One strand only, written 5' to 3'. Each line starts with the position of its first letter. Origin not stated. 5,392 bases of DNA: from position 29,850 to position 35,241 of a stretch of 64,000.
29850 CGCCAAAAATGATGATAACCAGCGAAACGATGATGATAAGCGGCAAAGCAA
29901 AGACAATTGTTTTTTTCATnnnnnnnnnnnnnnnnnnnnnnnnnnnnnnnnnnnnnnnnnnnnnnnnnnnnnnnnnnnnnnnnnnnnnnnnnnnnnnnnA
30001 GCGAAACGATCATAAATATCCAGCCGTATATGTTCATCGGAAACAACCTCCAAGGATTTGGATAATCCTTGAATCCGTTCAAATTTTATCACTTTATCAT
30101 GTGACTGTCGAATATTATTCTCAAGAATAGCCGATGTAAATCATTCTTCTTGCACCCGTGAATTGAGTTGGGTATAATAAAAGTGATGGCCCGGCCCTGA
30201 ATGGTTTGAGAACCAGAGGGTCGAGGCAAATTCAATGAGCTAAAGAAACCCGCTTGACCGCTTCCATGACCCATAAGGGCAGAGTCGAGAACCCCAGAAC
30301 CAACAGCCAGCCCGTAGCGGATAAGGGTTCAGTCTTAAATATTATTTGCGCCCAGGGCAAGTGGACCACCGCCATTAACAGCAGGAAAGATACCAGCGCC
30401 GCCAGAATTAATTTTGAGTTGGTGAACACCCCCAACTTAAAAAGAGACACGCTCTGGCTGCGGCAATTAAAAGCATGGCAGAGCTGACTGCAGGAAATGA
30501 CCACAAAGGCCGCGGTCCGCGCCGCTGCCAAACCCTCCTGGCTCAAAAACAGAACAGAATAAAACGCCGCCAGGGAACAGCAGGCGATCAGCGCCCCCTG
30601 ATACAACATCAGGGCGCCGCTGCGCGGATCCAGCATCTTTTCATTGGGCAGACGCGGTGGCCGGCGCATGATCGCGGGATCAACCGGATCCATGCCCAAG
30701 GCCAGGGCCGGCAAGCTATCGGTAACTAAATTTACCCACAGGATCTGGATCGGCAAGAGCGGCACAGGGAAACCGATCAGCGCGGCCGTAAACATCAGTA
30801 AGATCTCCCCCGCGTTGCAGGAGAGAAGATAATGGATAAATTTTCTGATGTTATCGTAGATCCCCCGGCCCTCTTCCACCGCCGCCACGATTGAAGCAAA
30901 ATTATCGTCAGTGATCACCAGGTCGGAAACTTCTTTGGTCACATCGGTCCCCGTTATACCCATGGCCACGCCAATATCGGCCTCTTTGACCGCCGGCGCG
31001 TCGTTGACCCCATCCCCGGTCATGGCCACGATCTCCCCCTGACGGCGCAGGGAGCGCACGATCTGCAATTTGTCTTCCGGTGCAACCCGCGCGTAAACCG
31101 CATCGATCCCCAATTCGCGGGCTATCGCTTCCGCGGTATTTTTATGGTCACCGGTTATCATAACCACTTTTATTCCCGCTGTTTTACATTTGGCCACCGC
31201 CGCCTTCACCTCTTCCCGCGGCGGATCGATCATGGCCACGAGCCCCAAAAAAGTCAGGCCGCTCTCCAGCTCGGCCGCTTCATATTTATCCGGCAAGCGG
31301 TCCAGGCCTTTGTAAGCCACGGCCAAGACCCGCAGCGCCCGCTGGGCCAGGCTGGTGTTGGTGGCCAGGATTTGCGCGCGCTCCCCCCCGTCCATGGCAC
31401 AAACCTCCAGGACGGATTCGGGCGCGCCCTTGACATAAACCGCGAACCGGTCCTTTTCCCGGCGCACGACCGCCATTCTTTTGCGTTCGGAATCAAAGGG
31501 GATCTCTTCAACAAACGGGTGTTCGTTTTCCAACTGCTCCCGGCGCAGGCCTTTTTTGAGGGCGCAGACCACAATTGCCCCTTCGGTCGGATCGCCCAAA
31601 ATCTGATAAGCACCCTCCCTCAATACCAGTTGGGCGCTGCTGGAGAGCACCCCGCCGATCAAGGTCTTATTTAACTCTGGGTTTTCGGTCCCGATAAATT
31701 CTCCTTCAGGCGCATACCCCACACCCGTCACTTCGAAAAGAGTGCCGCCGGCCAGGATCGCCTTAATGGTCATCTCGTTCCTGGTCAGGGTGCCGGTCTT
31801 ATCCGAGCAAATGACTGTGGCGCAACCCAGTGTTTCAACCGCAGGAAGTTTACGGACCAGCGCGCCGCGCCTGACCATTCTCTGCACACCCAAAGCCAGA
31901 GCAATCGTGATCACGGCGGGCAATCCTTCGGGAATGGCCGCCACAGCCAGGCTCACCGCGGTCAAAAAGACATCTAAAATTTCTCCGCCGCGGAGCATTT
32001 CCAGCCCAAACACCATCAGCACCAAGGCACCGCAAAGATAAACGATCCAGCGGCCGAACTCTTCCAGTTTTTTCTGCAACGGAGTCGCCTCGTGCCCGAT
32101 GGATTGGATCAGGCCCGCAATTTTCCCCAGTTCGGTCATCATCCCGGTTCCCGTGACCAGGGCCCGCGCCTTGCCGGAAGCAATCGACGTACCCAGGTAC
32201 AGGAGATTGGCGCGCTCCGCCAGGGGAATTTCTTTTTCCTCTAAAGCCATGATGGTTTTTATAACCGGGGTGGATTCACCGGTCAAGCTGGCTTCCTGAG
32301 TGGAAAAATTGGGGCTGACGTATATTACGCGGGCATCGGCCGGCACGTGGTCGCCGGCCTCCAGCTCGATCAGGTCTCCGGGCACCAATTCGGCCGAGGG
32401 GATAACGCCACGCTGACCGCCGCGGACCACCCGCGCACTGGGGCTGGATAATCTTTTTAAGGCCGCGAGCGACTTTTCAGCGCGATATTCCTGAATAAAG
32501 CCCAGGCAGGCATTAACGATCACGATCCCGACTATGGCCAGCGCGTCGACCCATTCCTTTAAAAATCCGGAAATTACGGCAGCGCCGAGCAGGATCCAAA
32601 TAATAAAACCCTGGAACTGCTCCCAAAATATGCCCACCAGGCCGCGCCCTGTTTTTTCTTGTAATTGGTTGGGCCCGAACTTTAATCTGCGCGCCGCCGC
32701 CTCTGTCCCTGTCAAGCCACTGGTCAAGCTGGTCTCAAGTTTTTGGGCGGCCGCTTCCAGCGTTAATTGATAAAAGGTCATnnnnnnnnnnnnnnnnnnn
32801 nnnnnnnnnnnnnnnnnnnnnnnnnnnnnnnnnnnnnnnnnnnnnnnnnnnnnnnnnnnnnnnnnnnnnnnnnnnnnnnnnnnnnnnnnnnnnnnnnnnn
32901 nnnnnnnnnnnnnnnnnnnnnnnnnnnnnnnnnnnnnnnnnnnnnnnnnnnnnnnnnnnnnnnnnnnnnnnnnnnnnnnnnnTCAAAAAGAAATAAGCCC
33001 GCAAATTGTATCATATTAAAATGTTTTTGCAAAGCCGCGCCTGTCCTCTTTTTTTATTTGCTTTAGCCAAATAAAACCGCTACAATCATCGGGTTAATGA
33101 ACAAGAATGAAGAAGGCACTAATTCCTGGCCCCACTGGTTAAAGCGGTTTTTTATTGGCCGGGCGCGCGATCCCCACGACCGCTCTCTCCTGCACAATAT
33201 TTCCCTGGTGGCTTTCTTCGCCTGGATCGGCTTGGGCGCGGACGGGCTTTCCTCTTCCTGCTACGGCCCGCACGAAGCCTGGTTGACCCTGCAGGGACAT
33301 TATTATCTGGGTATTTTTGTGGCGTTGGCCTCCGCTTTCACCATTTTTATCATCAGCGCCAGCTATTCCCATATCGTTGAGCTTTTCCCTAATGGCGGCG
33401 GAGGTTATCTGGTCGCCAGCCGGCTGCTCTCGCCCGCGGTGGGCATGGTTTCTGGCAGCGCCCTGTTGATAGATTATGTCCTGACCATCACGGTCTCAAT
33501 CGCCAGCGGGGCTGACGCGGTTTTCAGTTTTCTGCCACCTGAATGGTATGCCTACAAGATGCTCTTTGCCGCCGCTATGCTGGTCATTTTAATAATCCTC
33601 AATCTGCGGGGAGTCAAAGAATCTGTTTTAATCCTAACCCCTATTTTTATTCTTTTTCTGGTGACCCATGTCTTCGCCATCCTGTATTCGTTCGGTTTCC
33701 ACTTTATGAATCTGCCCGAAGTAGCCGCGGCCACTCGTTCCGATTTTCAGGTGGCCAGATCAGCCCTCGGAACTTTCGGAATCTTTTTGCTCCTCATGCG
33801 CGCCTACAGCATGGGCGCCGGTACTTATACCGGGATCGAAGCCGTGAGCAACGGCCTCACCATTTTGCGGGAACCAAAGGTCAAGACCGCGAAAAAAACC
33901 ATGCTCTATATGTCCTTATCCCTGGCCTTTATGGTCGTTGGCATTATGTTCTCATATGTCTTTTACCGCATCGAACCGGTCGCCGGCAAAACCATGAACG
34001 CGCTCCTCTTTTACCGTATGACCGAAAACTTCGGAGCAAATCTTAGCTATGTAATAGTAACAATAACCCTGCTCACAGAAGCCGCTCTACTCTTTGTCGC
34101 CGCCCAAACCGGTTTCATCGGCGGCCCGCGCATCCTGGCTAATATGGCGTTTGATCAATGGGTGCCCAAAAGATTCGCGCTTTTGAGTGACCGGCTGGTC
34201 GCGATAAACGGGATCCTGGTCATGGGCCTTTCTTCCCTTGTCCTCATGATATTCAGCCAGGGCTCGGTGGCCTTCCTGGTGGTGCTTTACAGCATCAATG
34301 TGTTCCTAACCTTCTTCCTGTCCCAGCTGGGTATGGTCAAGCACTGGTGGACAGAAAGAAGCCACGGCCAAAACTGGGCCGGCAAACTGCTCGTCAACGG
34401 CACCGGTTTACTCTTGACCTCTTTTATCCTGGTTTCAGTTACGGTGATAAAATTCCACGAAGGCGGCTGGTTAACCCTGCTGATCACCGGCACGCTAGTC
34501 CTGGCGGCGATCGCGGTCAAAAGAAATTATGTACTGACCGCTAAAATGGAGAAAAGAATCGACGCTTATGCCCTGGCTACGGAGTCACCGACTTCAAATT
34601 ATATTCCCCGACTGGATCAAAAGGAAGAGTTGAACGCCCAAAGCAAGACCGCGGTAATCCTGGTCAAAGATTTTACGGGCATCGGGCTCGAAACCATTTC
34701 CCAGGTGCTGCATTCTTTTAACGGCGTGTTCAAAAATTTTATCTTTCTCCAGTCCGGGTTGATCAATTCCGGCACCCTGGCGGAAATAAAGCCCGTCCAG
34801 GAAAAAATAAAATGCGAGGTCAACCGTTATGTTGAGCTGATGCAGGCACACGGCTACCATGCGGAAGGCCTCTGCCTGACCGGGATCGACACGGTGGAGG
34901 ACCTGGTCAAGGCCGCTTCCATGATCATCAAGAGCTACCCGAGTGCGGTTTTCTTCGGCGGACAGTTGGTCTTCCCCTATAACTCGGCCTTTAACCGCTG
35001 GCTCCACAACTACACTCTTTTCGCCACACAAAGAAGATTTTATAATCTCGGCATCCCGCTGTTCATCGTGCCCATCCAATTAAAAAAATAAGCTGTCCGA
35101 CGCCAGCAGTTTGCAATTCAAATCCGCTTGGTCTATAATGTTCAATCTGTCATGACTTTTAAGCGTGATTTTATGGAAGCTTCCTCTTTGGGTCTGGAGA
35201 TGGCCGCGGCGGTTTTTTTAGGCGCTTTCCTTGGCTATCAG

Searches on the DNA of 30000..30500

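Call 13: search_rna_families(source=window, start=30000, end=30500, threshold=evalue, max_evalue=10, show_alignments=3)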
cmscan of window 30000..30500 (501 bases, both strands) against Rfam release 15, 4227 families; matches with E-value up to 10: 2.
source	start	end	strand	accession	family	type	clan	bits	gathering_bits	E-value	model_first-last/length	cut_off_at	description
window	30053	30137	+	RF01163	snoR64a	Gene; snRNA; snoRNA; CD-box;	-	17.1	45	2.8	1-77/77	no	Small nucleolar RNA snoR64a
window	30066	30303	+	RF02267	Vax2os1_2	Gene; lncRNA;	-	10.9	55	0.044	249-466/466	no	Vax2os1 conserved region 2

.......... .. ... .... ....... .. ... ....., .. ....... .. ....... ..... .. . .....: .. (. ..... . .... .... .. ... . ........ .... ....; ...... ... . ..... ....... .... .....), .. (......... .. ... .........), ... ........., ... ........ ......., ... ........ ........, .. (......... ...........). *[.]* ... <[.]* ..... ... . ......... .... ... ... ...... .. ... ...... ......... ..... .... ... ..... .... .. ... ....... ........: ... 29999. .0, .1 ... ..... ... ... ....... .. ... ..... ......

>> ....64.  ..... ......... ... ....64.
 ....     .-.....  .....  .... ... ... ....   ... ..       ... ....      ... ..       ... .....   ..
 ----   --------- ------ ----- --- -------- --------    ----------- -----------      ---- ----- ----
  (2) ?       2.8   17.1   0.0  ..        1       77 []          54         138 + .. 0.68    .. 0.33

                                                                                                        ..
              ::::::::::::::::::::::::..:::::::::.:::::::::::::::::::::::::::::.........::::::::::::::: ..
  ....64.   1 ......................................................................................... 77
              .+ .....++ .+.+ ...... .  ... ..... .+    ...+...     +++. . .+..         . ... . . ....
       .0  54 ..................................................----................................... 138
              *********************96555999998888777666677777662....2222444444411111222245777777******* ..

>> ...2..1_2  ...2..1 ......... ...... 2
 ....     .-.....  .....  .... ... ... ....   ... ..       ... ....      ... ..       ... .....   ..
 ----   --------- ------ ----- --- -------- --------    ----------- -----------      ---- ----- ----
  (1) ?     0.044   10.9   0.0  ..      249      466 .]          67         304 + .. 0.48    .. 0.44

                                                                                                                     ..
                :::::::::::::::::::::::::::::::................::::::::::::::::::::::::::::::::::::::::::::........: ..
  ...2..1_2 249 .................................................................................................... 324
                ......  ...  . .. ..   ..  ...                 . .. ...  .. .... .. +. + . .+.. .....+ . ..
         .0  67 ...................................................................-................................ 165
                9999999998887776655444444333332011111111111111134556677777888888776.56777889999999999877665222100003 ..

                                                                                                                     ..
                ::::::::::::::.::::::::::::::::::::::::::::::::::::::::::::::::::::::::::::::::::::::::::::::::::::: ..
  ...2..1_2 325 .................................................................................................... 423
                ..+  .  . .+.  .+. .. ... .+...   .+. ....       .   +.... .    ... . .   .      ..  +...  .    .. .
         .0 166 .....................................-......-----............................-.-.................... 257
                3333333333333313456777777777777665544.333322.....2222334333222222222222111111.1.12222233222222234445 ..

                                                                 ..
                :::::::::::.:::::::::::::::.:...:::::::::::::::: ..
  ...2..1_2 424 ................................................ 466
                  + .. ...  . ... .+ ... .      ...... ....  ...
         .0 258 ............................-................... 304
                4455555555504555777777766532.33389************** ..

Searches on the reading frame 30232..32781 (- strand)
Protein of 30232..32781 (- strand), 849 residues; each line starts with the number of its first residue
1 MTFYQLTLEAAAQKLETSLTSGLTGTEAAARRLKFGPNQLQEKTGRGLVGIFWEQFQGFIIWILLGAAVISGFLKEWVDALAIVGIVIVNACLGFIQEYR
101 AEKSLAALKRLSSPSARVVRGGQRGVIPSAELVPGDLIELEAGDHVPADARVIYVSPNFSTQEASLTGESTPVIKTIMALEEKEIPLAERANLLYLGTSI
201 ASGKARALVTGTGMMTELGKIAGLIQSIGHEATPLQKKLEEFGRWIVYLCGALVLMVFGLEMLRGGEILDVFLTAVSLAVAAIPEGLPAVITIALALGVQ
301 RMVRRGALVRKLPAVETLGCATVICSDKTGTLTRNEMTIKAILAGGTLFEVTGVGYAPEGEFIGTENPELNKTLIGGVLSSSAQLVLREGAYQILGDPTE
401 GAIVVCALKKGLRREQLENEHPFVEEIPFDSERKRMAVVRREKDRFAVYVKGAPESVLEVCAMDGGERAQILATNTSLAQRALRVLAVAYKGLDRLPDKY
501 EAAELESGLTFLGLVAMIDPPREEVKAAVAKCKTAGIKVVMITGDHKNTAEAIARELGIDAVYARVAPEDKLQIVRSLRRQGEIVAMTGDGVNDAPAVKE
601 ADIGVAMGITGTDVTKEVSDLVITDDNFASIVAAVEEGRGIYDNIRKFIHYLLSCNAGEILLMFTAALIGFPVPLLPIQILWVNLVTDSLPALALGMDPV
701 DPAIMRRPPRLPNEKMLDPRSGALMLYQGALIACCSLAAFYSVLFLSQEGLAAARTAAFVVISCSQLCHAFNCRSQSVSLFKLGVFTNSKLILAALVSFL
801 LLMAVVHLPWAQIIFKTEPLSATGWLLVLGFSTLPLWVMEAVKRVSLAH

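Call 8: search_protein_families(library=pfam, proteins=[window:30232-32781:-])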
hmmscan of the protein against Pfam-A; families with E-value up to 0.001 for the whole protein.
window:30232-32781:- (849 aa): 7 families
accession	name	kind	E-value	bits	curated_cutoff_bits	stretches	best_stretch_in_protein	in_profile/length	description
PF00689.26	Cation_ATPase_C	-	1.7e-54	184.7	27.3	1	672-845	1-175/175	Cation transporting ATPase, C-terminus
PF00122.25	E1-E2_ATPase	-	7.7e-49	166.1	28.1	1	111-305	2-181/181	E1-E2 ATPase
PF00702.32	Hydrolase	-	7.2e-22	79.2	26.4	1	323-602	3-191/191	haloacid dehalogenase-like hydrolase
PF00690.31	Cation_ATPase_N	-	1.9e-20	72.7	20.4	1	4-71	2-69/69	Cation transporter/ATPase, N-terminus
PF13246.12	Cation_ATPase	-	5.8e-20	71.6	21.7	1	387-462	12-89/91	Cation transport ATPase (P-type)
PF08282.18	Hydrolase_3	-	2.8e-06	27.7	20.9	0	578-632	199-252/255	haloacid dehalogenase-like hydrolase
PF12710.13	HAD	-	3.6e-06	28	27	1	509-597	77-187/189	haloacid dehalogenase-like hydrolase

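Call 40: find_encoding_contigs(protein=window:30232-32781:-, flank=10000, max_places=8)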
Protein window:30232-32781:- (849 aa): 5 contigs read that carry it; 4 places shown.
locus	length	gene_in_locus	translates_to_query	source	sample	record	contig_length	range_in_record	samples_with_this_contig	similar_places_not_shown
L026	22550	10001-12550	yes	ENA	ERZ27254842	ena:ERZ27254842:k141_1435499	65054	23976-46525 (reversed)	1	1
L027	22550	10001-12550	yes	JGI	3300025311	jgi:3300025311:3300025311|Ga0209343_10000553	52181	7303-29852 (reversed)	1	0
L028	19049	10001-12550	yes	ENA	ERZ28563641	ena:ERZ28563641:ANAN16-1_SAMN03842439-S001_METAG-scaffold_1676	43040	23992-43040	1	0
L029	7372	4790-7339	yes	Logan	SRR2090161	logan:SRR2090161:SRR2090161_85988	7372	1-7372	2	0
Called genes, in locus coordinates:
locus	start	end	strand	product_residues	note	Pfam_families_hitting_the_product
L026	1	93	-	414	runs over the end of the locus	PF01225:Mur_ligase (weak), PF08245:Mur_ligase_M, PF02875:Mur_ligase_C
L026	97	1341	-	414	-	PF07498:Rho_N, PF07497:Rho_RNA_bind, PF00006:ATP-synt_ab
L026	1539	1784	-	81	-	PF02823:ATP-synt_DE_N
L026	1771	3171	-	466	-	PF02874:ATP-synt_ab_N, PF00006:ATP-synt_ab, PF22919:ATP-synt_VA_C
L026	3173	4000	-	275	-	PF00231:ATP-synt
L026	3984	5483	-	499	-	PF02874:ATP-synt_ab_N, PF00006:ATP-synt_ab, PF00306:ATP-synt_ab_C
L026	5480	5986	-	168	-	PF00213:OSCP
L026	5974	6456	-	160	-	PF00430:ATP-synt_B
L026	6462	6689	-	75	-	PF00137:ATP-synt_C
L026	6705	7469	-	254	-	PF00119:ATP-synt_A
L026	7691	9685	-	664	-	PF13520:AA_permease_2, PF00324:AA_permease (weak)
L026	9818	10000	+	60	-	-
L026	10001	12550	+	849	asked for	PF00690:Cation_ATPase_N, PF00122:E1-E2_ATPase, PF00702:Hydrolase, PF13246:Cation_ATPase, PF12710:HAD (weak), PF08282:Hydrolase_3 (faint), PF00689:Cation_ATPase_C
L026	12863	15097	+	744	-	PF02743:dCache_1, PF00982:Glyco_transf_20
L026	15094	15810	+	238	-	PF02358:Trehalose_PPase, PF05116:S6PP (faint)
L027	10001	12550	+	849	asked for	PF00690:Cation_ATPase_N, PF00122:E1-E2_ATPase, PF00702:Hydrolase, PF13246:Cation_ATPase, PF12710:HAD (weak), PF08282:Hydrolase_3 (faint), PF00689:Cation_ATPase_C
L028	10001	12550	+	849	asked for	PF00690:Cation_ATPase_N, PF00122:E1-E2_ATPase, PF00702:Hydrolase, PF13246:Cation_ATPase, PF12710:HAD (weak), PF08282:Hydrolase_3 (faint), PF00689:Cation_ATPase_C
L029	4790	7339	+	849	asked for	PF00690:Cation_ATPase_N, PF00122:E1-E2_ATPase, PF00702:Hydrolase, PF13246:Cation_ATPase, PF12710:HAD (weak), PF08282:Hydrolase_3 (faint), PF00689:Cation_ATPase_C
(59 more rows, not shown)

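Call 41: find_homologous_proteins(query=window:30232-32781:-, max_evalue=1e-100)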
Query window:30232-32781:- (849 aa): 7987 proteins with E <= 1e-100 among 8000 candidates; the best 120 are listed.
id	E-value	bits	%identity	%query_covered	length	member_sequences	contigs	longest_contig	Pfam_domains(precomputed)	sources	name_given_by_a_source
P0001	0.0e+0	1252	67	100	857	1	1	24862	PF00702.33,PF13246.13,PF00689.27,PF08282.19,PF00690.32,PF00122.26,PF12710.14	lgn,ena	-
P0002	0.0e+0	1246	66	100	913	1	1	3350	PF00702.33,PF13246.13,PF00689.27,PF08282.19,PF00690.32,PF00122.26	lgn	-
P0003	0.0e+0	1238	65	100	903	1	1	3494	PF00702.33,PF13246.13,PF00689.27,PF08282.19,PF00690.32,PF00122.26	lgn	-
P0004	0.0e+0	1237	66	99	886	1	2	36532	PF00702.33,PF13246.13,PF00689.27,PF08282.19,PF00690.32,PF00122.26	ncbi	-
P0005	0.0e+0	1234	65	99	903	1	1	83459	PF00702.33,PF13246.13,PF00689.27,PF00690.32,PF00122.26,PF12710.14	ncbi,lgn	-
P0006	0.0e+0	1234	65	99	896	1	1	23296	PF00702.33,PF13246.13,PF00689.27,PF00690.32,PF00122.26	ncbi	ncbi:MAG: calcium-transporting P-type ATPase, PMR1-type [Candidatus Omnitrophota bacterium]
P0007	0.0e+0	1233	66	99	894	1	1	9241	PF00702.33,PF13246.13,PF00689.27,PF00690.32,PF00122.26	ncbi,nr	ncbi:MAG: calcium-transporting P-type ATPase, PMR1-type [Candidatus Omnitrophota bacterium]|nr:calci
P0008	0.0e+0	1233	65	100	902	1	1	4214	PF00702.33,PF13246.13,PF00689.27,PF00690.32,PF00122.26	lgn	-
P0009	0.0e+0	1233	65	100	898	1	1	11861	PF00702.33,PF13246.13,PF00689.27,PF00690.32,PF00122.26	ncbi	ncbi:MAG: calcium-transporting P-type ATPase, PMR1-type [Candidatus Omnitrophota bacterium]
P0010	0.0e+0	1228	65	99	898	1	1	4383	PF00702.33,PF13246.13,PF00689.27,PF00690.32,PF00122.26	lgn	-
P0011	0.0e+0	1228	65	99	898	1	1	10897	PF00702.33,PF13246.13,PF00689.27,PF00690.32,PF00122.26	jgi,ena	-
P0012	0.0e+0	1226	65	99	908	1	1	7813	PF00702.33,PF13246.13,PF00689.27,PF08282.19,PF00690.32,PF00122.26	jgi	jgi:Ca2+-transporting ATPase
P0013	0.0e+0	1225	65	99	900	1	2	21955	PF00702.33,PF13246.13,PF00689.27,PF08282.19,PF00690.32,PF00122.26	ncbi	-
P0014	0.0e+0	1225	64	100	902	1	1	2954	PF00702.33,PF13246.13,PF00689.27,PF00690.32,PF00122.26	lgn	-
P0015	0.0e+0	1225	64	100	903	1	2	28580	PF00702.33,PF13246.13,PF00689.27,PF00690.32,PF00122.26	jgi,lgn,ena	-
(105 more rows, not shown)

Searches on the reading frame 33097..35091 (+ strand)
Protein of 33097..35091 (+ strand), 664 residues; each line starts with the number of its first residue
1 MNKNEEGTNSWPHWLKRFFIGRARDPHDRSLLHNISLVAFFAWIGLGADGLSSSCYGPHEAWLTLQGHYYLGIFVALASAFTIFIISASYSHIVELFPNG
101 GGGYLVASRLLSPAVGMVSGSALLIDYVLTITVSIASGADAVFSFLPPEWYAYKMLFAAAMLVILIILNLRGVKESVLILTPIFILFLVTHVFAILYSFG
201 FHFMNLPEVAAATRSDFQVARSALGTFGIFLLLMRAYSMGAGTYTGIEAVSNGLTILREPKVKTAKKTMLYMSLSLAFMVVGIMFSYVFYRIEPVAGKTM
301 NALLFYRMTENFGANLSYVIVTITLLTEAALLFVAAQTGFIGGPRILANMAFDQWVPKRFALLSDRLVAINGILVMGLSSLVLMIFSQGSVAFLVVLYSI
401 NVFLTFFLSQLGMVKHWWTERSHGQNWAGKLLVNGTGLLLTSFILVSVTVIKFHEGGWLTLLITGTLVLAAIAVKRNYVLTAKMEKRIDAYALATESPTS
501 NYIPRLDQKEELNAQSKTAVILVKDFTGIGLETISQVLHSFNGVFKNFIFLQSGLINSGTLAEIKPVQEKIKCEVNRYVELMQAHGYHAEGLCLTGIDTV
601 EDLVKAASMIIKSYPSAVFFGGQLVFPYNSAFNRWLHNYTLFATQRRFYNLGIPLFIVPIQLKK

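Call 10: search_protein_families(library=pfam, proteins=[window:33097-35091:+], max_evalue=0.01)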
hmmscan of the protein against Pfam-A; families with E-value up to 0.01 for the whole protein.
window:33097-35091:+ (664 aa): 2 families
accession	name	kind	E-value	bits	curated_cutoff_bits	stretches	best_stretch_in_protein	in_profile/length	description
PF13520.12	AA_permease_2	-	1.5e-23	83.9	27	1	73-450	37-406/427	Amino acid permease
PF00324.27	AA_permease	-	9.8e-07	28.2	24.6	1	71-453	30-421/470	Amino acid permease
